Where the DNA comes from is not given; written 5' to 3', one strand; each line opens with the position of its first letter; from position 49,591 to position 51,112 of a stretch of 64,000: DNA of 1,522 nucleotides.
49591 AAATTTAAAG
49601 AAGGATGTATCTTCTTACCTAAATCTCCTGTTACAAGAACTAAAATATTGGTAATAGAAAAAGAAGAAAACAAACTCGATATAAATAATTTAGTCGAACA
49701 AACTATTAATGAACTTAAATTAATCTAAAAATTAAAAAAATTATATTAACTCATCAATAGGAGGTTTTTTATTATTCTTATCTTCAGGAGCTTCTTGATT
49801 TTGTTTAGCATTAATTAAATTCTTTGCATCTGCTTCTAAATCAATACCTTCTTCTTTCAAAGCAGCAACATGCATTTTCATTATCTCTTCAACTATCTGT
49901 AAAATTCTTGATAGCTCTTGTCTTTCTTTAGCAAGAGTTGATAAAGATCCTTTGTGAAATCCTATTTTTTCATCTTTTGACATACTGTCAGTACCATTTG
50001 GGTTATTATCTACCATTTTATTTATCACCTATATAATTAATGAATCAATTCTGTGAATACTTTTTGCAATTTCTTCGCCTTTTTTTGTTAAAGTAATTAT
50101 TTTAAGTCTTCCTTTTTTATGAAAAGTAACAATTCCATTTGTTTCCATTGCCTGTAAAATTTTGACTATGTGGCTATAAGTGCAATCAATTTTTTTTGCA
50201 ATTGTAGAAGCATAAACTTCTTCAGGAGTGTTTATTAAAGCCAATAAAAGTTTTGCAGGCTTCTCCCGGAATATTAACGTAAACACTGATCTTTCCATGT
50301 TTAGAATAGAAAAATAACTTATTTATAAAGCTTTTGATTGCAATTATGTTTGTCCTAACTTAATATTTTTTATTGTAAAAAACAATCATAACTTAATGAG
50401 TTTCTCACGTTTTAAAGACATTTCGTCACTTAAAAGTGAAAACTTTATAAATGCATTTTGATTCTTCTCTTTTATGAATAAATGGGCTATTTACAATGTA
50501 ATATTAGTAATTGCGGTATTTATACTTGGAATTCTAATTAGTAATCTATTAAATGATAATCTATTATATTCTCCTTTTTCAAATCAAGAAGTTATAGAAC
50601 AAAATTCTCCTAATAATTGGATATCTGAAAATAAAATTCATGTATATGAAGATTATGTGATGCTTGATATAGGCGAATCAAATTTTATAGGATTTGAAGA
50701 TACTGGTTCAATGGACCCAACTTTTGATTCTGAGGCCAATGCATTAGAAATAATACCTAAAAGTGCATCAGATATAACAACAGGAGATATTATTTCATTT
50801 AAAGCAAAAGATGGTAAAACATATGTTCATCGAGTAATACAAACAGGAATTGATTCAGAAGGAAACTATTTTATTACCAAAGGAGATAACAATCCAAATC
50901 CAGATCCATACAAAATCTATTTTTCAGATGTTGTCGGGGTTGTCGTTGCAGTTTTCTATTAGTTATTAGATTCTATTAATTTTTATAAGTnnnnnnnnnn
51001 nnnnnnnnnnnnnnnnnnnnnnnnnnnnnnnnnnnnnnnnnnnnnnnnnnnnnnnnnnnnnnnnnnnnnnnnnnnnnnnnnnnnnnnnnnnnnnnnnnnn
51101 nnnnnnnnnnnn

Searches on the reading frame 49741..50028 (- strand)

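Call 3: search_protein_families(library=pfam, proteins=[window:49741-50028:-], max_evalue=0.01)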
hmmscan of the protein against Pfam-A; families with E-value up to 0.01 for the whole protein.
window:49741-50028:- (95 aa): 0 families

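Call 70: search_protein_families(library=padloc, proteins=[window:49741-50028:-], max_evalue=0.01)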
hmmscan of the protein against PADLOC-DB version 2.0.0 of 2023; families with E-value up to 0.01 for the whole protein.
window:49741-50028:- (95 aa): 1 family
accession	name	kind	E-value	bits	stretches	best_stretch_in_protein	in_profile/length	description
PDLC02974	WH_III-A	-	0.0033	15.7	1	24-82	14-72/101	-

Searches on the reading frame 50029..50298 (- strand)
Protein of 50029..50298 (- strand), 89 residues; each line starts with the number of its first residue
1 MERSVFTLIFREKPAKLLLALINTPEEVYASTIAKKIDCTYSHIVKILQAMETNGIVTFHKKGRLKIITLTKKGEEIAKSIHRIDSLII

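Call 3: search_protein_families(library=pfam, proteins=[window:50029-50298:-], max_evalue=0.01)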
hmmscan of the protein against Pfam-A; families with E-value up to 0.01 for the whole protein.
window:50029-50298:- (89 aa): 13 families
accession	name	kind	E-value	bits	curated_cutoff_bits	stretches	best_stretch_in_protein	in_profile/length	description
PF13463.12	HTH_27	-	2.1e-05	25.1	22.2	1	18-74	8-68/68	Winged helix DNA-binding domain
PF14947.12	HTH_45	-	9.9e-05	22.7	25.5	1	30-87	22-75/77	Winged helix-turn-helix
PF25212.1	HVO_A0114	-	0.00011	22.3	27.6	1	9-70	19-79/84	HVO_A0114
PF13601.12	HTH_34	-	0.00016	22.2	27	1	19-80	6-71/80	Winged helix DNA-binding domain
PF01978.25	TrmB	-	0.00027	21.2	25.6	1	11-62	7-57/68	Sugar-specific transcriptional regulator TrmB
PF24034.1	DUF7343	-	0.00031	21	27.6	1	31-70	22-61/62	Domain of unknown function (DUF7343)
PF22665.2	DUF6293_C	-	0.00033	21.5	27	1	46-79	66-99/101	DUF6293 C-terminal winged helix domain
PF14277.12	DUF4364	-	0.0011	19.3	26.9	1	34-81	26-73/162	Domain of unknown function (DUF4364)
PF01047.28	MarR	-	0.0013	19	24.6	1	18-61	8-51/59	MarR family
PF02082.26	Rrf2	-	0.0022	18.6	30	1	18-77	12-72/132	Iron-dependent Transcriptional regulator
PF08222.17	HTH_CodY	-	0.0028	17.7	27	1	29-58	6-35/61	CodY helix-turn-helix domain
PF10007.15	DUF2250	-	0.0033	18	24.4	1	15-73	10-69/93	Uncharacterized protein conserved in archaea (DUF2250)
PF08279.18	HTH_11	-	0.0076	16.6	25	0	16-67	4-46/55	HTH domain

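Call 70: search_protein_families(library=padloc, proteins=[window:50029-50298:-], max_evalue=0.01)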
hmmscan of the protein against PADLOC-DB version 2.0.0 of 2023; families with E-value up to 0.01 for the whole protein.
window:50029-50298:- (89 aa): 18 families
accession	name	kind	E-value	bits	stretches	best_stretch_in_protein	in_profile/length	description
PDLC01879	CARF3--CARF_TM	-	1e-06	26.6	1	18-79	161-218/222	-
PDLC01852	CARF3--CARF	-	1.7e-06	26.1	1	16-75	146-205/208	-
PDLC02975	WH_III-A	-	4.1e-06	25.2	1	15-82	6-69/103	-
PDLC01866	CARF3--CARF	-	6.6e-06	24.2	1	16-76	142-202/207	-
PDLC01860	CARF3--CARF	-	0.00014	20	1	15-75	146-205/210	-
PDLC04368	PDC-M05A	-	0.00017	19.5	1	3-67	4-69/201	-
PDLC02974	WH_III-A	-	0.00022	19.5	1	15-82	6-66/101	-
PDLC01434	CasR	-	0.00025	19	1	17-69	132-183/191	"CAS-I,CAS-II,CAS-III,CAS-IV,CAS-V,CAS-VI; associated_signaling"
PDLC01865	CARF3--CARF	-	0.00028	18.6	1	27-76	163-209/215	-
PDLC01438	Csa3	-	0.00036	18.7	1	15-80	151-209/305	"CAS-I,CAS-II,CAS-III,CAS-IV,CAS-V,CAS-VI; associated_signaling"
PDLC01861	CARF3--CARF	-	0.00055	17.3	1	46-79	221-254/260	-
PDLC01875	CARF3--CARF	-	0.00068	17.5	1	18-78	151-211/219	-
PDLC01847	CARF3--CARF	-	0.0027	15.3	1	46-80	200-234/239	-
PDLC01268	CasR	-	0.0028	15.7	1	16-68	128-174/179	"CAS-I,CAS-II,CAS-III,CAS-IV,CAS-V,CAS-VI; associated_signaling"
PDLC01850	CARF3--CARF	-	0.0047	14.8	1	15-78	148-208/209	-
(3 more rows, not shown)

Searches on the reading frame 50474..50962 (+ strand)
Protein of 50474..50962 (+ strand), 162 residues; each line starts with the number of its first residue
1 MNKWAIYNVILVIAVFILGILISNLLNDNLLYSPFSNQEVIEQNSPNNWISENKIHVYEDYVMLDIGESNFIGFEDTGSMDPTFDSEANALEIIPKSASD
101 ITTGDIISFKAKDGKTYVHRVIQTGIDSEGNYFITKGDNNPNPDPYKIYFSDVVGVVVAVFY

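Call 3: search_protein_families(library=pfam, proteins=[window:50474-50962:+], max_evalue=0.01)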
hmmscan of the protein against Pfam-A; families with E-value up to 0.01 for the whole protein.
window:50474-50962:+ (162 aa): 2 families
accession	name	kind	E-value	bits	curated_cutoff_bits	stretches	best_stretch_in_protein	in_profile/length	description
PF12671.13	Amidase_6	-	4.9e-05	23.9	23.2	1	90-148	92-151/163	Putative amidase domain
PF10502.14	Peptidase_S26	-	0.00019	21.9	22.9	1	76-122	29-78/168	Signal peptidase, peptidase S26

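Call 4: search_protein_families(library=ncbifam, proteins=[window:50474-50962:+], max_evalue=0.01)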
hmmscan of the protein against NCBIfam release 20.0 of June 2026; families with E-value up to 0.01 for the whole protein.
window:50474-50962:+ (162 aa): 2 families
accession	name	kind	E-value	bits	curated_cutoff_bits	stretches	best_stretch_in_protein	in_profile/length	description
TIGR02228.1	sigpep_I_arch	equivalog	1.1e-14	54.6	51.85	1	78-158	39-119/158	signal peptidase I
NF046067.1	SigPepSipWBacil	equivalog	7.7e-10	38.6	190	1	77-155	45-123/189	signal peptidase I SipW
